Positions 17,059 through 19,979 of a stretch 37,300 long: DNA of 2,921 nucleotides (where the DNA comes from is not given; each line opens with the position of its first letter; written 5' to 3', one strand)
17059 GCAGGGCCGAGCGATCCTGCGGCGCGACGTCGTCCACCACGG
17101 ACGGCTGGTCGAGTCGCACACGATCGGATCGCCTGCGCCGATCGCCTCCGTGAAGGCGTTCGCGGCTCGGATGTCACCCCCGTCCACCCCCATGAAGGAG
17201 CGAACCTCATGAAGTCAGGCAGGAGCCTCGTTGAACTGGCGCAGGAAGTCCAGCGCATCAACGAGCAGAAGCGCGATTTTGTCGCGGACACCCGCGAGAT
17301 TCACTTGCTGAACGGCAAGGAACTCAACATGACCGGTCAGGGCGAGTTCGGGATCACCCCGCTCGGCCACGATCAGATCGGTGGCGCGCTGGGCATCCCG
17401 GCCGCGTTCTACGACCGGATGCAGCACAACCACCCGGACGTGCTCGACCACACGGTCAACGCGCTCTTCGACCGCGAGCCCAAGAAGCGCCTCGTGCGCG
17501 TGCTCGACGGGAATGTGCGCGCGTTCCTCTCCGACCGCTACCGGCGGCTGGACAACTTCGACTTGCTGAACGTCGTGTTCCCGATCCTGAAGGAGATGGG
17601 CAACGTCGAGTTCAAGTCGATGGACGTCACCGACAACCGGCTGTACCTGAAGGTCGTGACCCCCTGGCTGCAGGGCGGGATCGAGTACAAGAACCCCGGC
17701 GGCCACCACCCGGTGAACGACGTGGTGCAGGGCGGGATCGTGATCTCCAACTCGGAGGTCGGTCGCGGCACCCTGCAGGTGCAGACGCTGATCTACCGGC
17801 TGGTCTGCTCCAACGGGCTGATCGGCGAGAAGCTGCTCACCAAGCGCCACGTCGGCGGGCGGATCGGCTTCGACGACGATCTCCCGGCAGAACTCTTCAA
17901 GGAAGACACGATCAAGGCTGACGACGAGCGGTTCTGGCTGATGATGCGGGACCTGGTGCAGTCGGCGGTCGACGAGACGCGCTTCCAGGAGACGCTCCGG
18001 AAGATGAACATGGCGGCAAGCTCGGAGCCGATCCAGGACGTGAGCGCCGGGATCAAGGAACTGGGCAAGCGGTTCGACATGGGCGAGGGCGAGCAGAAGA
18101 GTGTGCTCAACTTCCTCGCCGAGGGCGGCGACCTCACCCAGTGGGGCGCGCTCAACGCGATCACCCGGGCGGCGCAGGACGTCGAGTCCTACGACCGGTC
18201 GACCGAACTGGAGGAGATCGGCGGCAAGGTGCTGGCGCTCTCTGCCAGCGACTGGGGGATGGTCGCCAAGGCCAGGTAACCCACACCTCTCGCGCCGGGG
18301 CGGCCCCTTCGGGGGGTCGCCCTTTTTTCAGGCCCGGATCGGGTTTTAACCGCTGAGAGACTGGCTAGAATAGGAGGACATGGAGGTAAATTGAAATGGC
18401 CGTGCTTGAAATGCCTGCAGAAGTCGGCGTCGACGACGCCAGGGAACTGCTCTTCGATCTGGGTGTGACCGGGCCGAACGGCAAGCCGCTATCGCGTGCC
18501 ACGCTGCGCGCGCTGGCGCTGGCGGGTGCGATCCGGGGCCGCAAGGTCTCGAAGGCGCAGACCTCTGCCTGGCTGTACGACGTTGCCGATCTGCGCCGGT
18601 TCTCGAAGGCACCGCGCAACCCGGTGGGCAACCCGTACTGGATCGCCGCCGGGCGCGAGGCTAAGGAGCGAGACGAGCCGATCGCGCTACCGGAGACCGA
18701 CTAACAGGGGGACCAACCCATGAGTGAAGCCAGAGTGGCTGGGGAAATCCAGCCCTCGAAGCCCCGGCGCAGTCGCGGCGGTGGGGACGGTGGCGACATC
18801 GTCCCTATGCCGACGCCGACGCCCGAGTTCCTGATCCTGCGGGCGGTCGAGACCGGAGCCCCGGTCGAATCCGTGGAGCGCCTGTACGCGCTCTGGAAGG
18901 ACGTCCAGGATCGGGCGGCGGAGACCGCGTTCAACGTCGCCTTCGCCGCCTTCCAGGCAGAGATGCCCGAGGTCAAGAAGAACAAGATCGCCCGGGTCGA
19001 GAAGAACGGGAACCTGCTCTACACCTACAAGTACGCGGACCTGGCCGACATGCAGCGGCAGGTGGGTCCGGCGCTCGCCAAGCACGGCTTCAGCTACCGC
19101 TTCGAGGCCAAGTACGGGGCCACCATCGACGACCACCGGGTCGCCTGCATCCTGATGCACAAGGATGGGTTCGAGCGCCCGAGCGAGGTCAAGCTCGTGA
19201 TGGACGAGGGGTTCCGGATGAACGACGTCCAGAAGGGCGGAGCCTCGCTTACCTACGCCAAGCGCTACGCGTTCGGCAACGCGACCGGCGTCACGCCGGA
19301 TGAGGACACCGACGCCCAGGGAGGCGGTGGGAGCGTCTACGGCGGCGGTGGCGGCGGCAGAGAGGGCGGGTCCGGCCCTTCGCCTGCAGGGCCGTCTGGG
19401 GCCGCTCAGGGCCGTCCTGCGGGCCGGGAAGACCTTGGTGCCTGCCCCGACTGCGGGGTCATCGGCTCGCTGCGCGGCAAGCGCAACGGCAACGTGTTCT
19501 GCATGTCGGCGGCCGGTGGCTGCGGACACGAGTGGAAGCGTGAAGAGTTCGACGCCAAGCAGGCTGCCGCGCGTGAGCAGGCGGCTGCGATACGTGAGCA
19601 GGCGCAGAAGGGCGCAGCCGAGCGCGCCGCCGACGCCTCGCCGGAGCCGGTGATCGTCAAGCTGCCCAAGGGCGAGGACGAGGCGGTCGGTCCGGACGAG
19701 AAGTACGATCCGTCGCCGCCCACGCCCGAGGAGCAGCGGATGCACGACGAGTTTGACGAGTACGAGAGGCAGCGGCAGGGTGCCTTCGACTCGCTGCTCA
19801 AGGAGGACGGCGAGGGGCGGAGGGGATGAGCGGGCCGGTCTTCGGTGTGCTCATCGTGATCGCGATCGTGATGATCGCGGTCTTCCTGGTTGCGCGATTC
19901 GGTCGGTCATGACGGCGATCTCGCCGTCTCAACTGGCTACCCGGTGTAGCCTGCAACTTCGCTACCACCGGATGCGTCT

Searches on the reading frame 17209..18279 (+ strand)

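Call 75: search_protein_families(library=pfam, proteins=[window:17209-18279:+], max_evalue=0.01)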
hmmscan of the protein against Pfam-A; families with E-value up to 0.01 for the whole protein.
window:17209-18279:+ (356 aa): 1 family
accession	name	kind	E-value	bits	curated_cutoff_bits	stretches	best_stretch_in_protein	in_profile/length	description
PF06067.16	DUF932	-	6.6e-07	29.8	23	1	108-326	6-210/227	Domain of unknown function (DUF932)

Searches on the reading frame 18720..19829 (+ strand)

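Call 75: search_protein_families(library=pfam, proteins=[window:18720-19829:+], max_evalue=0.01)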
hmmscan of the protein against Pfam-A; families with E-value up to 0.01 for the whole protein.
window:18720-19829:+ (369 aa): 1 family
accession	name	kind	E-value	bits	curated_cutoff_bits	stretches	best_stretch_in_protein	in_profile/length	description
PF04404.17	ERF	-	1.3e-14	54.9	25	1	74-200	4-127/153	ERF superfamily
